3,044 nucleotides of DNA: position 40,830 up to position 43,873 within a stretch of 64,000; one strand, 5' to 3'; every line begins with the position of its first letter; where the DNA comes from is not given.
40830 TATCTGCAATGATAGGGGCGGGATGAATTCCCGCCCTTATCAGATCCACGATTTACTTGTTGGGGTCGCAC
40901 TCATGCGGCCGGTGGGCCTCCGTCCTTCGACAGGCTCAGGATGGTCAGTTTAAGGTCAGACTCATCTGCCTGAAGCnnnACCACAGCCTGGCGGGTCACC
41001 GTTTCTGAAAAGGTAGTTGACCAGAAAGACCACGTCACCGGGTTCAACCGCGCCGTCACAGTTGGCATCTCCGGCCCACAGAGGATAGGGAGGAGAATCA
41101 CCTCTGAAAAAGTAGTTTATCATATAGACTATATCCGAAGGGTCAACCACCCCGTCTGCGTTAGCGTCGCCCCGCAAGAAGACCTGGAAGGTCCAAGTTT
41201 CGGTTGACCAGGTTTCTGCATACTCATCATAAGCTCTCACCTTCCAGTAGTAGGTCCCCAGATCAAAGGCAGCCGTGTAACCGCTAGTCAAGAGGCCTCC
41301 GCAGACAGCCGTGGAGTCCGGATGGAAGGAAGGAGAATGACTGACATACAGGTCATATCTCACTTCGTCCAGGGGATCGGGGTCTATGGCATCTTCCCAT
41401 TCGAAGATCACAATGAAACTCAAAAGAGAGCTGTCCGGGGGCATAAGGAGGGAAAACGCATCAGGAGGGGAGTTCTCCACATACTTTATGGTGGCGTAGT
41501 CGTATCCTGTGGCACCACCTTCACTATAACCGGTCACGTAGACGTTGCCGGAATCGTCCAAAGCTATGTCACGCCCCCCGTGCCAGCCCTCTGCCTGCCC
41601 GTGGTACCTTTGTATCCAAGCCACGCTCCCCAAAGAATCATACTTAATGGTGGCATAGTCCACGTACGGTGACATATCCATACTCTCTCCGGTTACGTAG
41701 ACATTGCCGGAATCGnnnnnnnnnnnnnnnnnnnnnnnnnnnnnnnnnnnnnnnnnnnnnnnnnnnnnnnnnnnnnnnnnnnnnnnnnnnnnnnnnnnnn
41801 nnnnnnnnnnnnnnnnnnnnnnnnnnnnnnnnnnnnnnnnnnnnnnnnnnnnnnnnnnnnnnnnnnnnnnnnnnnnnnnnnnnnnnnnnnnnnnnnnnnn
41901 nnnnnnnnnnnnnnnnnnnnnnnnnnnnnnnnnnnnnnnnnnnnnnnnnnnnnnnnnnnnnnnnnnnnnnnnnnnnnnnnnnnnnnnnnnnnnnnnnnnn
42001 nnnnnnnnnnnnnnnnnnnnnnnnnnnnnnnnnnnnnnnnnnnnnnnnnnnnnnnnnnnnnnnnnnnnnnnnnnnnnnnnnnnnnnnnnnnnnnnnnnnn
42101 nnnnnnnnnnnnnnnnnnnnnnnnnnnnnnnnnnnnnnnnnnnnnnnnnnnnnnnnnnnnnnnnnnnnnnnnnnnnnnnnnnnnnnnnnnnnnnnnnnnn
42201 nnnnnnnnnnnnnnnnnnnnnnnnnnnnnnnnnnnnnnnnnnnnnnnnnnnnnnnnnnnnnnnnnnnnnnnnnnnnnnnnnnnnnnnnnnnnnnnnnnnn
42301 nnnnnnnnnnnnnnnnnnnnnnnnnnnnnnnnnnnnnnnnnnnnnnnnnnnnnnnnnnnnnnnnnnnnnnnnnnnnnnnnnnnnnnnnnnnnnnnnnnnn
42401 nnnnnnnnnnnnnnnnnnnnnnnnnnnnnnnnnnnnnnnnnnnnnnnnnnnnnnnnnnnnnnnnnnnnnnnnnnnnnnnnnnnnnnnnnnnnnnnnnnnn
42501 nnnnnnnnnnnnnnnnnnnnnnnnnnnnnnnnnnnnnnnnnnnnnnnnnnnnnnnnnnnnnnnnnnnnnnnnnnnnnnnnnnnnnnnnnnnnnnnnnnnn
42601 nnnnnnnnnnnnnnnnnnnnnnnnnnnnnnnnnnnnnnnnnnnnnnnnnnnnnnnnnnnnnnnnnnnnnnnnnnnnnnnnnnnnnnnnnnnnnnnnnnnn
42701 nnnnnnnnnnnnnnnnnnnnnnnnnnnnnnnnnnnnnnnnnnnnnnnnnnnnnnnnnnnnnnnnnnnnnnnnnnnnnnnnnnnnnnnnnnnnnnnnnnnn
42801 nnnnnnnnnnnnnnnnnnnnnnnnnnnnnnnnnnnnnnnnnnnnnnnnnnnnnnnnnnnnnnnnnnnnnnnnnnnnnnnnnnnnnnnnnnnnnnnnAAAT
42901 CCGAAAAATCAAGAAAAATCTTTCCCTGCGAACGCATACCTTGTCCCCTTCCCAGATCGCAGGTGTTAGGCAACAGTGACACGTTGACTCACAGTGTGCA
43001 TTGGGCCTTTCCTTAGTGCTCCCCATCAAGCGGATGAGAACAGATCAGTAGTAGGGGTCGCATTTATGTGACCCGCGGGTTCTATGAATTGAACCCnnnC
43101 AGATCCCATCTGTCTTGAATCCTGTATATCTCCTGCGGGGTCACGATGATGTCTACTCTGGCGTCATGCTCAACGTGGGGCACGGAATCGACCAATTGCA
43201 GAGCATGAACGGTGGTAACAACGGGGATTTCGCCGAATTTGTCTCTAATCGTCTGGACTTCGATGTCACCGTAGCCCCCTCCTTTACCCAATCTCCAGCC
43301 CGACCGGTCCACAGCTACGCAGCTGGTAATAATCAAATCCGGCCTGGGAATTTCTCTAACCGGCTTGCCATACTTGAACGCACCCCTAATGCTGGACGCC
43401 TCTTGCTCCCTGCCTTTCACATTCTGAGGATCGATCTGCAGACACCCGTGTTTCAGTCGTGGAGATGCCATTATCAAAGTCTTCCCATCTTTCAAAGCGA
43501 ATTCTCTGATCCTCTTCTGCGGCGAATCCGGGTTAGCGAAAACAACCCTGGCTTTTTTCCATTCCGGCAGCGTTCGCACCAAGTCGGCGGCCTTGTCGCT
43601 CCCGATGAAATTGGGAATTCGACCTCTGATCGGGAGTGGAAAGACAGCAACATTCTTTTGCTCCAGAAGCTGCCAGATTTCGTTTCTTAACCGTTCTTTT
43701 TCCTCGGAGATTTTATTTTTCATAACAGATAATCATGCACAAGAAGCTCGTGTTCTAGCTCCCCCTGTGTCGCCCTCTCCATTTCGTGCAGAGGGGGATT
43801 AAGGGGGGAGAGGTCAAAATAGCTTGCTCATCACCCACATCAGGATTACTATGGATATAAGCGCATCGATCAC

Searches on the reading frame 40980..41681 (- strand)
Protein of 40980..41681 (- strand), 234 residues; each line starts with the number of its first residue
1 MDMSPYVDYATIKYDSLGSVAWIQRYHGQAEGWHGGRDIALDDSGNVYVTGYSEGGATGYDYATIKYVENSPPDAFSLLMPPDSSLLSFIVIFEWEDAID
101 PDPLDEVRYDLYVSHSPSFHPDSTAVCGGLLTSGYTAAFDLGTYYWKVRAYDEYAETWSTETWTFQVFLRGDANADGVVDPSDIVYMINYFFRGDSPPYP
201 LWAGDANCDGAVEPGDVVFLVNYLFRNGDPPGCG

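Call 9: search_protein_families(library=pfam, proteins=[window:40980-41681:-], max_evalue=0.001)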
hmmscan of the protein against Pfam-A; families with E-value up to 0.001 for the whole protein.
window:40980-41681:- (234 aa): 2 families
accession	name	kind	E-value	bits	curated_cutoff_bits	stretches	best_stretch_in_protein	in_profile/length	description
PF00404.24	Dockerin_1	-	4e-08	33.8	22.9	1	171-224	2-56/57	Dockerin type I domain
PF06739.17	SBBP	-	2.9e-05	24.4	20.5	1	36-55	15-34/38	Beta-propeller repeat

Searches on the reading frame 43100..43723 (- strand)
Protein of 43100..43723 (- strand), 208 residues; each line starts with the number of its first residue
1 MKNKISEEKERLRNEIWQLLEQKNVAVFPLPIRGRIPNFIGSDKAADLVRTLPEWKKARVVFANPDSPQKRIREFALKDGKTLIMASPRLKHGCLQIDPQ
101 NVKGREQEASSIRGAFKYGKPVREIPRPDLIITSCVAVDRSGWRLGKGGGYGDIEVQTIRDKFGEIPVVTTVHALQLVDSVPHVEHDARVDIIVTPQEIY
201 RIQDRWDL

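Call 9: search_protein_families(library=pfam, proteins=[window:43100-43723:-], max_evalue=0.001)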
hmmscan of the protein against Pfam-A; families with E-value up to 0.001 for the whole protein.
window:43100-43723:- (208 aa): 1 family
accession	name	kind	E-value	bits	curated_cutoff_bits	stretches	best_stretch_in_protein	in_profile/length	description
PF01812.26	5-FTHF_cyc-lig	-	2.6e-29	102.9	27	1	9-196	1-186/186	5-formyltetrahydrofolate cyclo-ligase family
